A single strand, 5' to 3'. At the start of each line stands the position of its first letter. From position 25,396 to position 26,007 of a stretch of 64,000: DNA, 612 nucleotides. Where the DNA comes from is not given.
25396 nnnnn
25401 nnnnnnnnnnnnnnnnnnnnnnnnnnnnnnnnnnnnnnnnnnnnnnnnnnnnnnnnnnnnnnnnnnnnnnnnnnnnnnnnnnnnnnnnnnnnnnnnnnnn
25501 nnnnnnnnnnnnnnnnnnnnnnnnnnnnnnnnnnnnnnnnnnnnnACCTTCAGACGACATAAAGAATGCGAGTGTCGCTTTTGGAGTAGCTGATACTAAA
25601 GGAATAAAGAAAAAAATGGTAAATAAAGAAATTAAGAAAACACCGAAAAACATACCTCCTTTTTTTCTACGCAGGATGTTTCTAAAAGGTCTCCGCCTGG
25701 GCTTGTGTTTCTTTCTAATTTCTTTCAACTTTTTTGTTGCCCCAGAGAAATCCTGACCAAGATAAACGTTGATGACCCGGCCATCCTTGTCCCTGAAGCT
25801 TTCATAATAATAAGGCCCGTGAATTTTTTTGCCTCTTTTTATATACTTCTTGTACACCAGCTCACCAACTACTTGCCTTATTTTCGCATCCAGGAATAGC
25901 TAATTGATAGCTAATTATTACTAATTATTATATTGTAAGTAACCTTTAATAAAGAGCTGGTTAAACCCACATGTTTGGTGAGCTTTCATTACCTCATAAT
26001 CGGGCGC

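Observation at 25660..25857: Conserved cytoplasmic N-terminal module (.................) preceding the signal-anchor in two giant surface proteins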

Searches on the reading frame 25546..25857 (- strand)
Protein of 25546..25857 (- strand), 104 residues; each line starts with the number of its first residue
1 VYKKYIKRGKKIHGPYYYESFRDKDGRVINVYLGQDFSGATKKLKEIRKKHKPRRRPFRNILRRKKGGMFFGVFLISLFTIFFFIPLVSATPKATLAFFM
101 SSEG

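Call 8: search_protein_families(library=pfam, proteins=[window:25546-25857:-], max_evalue=10)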
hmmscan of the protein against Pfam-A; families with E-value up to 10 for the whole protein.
seq(104 aa): 3 families
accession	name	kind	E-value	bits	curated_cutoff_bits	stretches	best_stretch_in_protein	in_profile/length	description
PF12911.12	OppC_N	-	0.016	15.5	23.9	1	61-90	9-38/53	N-terminal TM domain of oligopeptide transport permease C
PF20586.3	DUF6788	-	0.19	12.4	27.2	1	9-42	44-76/103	Family of unknown function (DUF6788)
PF12447.13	DUF3683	-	0.21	12.2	27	1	15-52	7-42/114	Protein of unknown function (DUF3683)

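Call 9: search_protein_families(library=ncbifam, proteins=[window:25546-25857:-], max_evalue=10)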
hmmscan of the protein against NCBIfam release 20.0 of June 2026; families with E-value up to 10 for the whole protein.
seq(104 aa): 0 families

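Call 44: search_protein_families(library=pfam, alignment_id=A6, max_evalue=1)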
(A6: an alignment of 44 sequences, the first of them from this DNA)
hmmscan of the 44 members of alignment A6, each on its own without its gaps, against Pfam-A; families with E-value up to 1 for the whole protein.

A. member 1, seq(104 aa): 3 families
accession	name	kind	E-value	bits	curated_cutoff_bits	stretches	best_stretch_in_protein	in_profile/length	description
PF12911.12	OppC_N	-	0.016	15.5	23.9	1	61-90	9-38/53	N-terminal TM domain of oligopeptide transport permease C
PF20586.3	DUF6788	-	0.19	12.4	27.2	1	9-42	44-76/103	Family of unknown function (DUF6788)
PF12447.13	DUF3683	-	0.21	12.2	27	1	15-52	7-42/114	Protein of unknown function (DUF3683)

B. families by the number of members that match (of 44 scanned): 43 families (the first 25 are shown)
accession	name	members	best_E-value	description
PF20586.3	DUF6788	17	0.00026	Family of unknown function (DUF6788)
PF07913.16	DUF1678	3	0.1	Protein of unknown function (DUF1678)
PF12911.12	OppC_N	2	0.016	N-terminal TM domain of oligopeptide transport permease C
PF14992.11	TMCO5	2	0.062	TMCO5 family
PF22251.1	PFF1_TM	1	0.0096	Vacuolar membrane protease, transmembrane domain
PF00344.25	SecY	1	0.011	SecY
PF07172.16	GRP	1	0.011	Glycine rich protein family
PF01773.25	Nucleos_tra2_N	1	0.016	Na+ dependent nucleoside transporter N-terminus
PF22990.1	ABHD16_N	1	0.016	Phosphatidylserine Lipase ABHD16 N-terminal domain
PF20535.3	DUF6750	1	0.018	Family of unknown function (DUF6750)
PF00584.25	SecE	1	0.02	SecE/Sec61-gamma subunits of protein translocation complex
PF15168.11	TRIQK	1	0.021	Triple QxxK/R motif-containing protein family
PF04478.17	Mid2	1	0.023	Mid2 like cell wall stress sensor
PF06800.18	Sugar_transport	1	0.037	Sugar transport protein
PF14731.12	Staphopain_pro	1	0.044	Staphopain proregion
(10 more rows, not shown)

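Call 45: predict_structure(alignment_id=A6)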
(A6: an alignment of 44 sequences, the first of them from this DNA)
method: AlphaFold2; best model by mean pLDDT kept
length: 104 residues; sequences in the alignment: 44
mean_pLDDT: 84.5   pTM: 0.42
mean pLDDT of the five models: 84.5, 83.0, 82.3, 79.9, 75.4
residues with pLDDT >= 90: 49; 70-90: 36; 50-70: 19; < 50: 0
segments of 3 or more residues with pLDDT < 50: none
pLDDT, mean of each block of 10 residues (from residue 1): 95 95 94 87 85 64 79 97 87 69 70
secondary structure, 60 per line:
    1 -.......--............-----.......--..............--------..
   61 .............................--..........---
elements in order: E2-8 E11-22 E28-34 H37-50 H59-89 H92-101
